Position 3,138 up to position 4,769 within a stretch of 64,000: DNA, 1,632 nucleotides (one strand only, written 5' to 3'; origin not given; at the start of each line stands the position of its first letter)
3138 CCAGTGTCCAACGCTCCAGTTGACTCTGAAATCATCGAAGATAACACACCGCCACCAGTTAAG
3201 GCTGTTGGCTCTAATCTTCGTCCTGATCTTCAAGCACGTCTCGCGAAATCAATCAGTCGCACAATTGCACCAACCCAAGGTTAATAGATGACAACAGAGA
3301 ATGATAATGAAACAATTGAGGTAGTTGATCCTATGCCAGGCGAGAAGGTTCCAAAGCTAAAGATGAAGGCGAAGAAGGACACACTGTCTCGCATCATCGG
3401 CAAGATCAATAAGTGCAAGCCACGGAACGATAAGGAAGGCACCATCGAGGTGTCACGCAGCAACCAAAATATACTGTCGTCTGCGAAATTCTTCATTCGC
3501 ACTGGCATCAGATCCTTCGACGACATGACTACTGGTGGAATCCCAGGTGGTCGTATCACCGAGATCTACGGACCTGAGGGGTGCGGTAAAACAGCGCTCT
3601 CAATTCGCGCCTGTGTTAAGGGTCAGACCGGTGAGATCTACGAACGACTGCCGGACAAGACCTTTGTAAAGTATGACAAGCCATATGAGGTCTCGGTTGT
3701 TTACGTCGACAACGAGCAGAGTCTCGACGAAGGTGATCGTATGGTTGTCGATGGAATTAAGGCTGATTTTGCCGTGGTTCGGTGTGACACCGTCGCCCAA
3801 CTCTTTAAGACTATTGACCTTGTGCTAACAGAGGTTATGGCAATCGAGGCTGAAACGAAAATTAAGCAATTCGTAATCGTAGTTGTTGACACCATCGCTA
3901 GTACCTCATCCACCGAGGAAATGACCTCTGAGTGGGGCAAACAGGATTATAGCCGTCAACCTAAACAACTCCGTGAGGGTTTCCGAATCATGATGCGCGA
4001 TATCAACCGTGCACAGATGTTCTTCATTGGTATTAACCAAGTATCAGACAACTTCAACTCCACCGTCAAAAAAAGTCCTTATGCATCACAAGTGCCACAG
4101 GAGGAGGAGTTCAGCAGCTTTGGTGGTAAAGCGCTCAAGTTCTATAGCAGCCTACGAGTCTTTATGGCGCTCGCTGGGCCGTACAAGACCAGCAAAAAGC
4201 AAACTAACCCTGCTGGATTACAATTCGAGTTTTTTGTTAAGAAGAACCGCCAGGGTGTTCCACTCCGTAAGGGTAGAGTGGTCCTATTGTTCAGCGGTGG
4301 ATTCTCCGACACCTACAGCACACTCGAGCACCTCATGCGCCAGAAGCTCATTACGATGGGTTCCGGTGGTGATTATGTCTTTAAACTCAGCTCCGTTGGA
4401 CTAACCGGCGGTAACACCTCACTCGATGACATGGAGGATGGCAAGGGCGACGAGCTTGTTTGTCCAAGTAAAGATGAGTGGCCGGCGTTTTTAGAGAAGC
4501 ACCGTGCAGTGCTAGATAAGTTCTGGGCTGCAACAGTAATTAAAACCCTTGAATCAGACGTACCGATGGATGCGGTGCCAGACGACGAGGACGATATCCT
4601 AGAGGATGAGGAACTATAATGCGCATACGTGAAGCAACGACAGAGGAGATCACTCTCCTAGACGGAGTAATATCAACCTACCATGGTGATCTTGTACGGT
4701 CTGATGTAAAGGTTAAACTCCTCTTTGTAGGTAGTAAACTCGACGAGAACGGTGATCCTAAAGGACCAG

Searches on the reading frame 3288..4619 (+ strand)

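Call 21: search_protein_families(library=phrogs, proteins=[window:3288-4619:+], max_evalue=0.00001)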
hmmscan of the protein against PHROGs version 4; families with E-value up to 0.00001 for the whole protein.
window:3288-4619:+ (443 aa): 2 families
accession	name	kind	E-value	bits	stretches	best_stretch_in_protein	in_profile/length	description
phrog_97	-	other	1.6e-38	134.1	1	67-293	47-251/506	UvsX-like recombinase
phrog_8337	-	DNA, RNA and nucleotide metabolism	1e-15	58.9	1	63-258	43-216/273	DNA repair protein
